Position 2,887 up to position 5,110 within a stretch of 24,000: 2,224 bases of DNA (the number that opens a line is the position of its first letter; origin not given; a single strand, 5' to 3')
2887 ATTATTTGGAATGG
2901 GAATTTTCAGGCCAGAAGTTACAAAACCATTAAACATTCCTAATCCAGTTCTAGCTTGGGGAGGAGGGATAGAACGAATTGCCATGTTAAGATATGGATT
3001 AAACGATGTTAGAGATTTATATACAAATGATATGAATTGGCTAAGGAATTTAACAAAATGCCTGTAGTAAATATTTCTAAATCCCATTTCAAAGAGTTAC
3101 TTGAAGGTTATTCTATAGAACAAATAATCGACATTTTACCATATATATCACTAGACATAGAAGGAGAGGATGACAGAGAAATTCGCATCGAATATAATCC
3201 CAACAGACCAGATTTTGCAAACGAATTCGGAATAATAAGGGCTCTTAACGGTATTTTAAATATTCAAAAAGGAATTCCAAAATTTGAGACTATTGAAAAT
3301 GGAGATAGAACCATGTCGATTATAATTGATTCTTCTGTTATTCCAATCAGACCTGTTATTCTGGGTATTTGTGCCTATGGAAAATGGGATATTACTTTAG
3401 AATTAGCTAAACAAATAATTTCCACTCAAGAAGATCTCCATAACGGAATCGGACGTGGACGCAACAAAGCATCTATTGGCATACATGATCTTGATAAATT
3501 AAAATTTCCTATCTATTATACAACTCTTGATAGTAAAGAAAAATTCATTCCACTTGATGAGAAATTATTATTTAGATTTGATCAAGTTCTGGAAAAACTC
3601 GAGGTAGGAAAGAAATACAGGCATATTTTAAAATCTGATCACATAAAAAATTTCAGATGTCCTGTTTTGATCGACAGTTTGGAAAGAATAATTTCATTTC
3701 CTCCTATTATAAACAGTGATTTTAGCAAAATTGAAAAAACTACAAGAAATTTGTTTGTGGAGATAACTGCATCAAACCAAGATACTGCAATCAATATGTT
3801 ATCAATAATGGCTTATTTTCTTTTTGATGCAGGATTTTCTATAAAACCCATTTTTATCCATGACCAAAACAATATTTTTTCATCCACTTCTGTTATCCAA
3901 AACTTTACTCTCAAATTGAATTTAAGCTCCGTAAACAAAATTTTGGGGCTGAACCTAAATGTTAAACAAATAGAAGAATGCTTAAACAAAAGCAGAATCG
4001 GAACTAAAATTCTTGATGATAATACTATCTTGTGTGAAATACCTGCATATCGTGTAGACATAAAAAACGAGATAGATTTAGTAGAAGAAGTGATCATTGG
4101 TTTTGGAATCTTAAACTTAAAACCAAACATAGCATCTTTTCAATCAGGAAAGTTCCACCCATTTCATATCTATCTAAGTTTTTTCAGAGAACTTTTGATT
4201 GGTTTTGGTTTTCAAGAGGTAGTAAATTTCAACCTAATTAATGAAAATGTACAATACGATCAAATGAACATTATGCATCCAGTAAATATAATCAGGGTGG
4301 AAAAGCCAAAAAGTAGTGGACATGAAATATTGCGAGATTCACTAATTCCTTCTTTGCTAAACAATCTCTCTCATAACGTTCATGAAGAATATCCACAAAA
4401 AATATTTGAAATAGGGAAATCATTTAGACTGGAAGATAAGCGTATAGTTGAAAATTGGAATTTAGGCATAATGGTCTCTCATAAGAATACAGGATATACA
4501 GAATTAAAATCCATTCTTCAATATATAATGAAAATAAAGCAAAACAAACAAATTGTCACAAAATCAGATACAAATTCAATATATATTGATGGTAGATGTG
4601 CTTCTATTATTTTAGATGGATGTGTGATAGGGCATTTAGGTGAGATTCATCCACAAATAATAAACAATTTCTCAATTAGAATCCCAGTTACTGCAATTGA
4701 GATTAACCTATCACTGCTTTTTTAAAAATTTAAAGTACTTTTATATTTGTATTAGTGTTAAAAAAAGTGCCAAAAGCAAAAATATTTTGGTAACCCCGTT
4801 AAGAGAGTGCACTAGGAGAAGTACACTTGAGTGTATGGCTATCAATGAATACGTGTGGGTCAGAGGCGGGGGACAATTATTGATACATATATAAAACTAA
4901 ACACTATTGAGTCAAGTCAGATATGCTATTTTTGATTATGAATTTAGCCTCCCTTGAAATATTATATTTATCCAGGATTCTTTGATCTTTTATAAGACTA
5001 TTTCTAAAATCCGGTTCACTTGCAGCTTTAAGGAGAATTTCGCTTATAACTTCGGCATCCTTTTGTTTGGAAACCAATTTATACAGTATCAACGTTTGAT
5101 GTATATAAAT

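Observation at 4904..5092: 62-aa ORF mimicking an NHLP leader but lacking a recognisable core peptide or Gly-Gly site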

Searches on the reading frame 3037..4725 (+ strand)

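Call 6: search_protein_families(library=pfam, proteins=[window:3037-4725:+], max_evalue=10)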
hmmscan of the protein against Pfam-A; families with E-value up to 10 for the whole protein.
window:3037-4725:+ (562 aa): 4 families
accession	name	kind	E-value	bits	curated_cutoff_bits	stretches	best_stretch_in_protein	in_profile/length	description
PF17759.6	tRNA_synthFbeta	-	2e-38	132.4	22.4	1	371-558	13-214/214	Phenylalanyl tRNA synthetase beta chain CLM domain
PF03484.21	B5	-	1e-18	67.7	28.6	2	293-357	2-66/67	tRNA synthetase B5 domain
PF03483.22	B3_4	-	5.7e-07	29.7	29.3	1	146-248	52-129/174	B3/4 domain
PF01409.25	tRNA-synt_2d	-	7.4e-05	22.8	19.8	1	361-501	4-153/246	tRNA synthetases class II core domain (F)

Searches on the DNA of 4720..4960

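Call 91: search_rna_families(source=window, start=4720, end=4960, threshold=evalue, max_evalue=10, show_alignments=2)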
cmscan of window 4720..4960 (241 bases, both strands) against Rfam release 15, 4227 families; matches with E-value up to 10: 4.
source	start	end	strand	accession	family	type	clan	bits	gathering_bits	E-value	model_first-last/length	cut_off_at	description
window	4734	4825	+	RF00561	SNORA40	Gene; snRNA; snoRNA; HACA-box;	-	17.3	51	0.95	1-128/128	no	Small nucleolar RNA SNORA40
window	4924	4960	+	RF02288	TtnuCD11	Gene; snRNA; snoRNA; CD-box;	-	13.5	70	0.8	1-37/74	3'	Tetrahymena snoRNA TtnuCD11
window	4737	4783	-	RF02060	STnc410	Gene; sRNA;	-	11.5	50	3.2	1-158/158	no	Enterobacterial sRNA STnc410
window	4725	4750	+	RF00066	U7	Gene; snRNA;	-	10.2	34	9.3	1-62/62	no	U7 small nuclear RNA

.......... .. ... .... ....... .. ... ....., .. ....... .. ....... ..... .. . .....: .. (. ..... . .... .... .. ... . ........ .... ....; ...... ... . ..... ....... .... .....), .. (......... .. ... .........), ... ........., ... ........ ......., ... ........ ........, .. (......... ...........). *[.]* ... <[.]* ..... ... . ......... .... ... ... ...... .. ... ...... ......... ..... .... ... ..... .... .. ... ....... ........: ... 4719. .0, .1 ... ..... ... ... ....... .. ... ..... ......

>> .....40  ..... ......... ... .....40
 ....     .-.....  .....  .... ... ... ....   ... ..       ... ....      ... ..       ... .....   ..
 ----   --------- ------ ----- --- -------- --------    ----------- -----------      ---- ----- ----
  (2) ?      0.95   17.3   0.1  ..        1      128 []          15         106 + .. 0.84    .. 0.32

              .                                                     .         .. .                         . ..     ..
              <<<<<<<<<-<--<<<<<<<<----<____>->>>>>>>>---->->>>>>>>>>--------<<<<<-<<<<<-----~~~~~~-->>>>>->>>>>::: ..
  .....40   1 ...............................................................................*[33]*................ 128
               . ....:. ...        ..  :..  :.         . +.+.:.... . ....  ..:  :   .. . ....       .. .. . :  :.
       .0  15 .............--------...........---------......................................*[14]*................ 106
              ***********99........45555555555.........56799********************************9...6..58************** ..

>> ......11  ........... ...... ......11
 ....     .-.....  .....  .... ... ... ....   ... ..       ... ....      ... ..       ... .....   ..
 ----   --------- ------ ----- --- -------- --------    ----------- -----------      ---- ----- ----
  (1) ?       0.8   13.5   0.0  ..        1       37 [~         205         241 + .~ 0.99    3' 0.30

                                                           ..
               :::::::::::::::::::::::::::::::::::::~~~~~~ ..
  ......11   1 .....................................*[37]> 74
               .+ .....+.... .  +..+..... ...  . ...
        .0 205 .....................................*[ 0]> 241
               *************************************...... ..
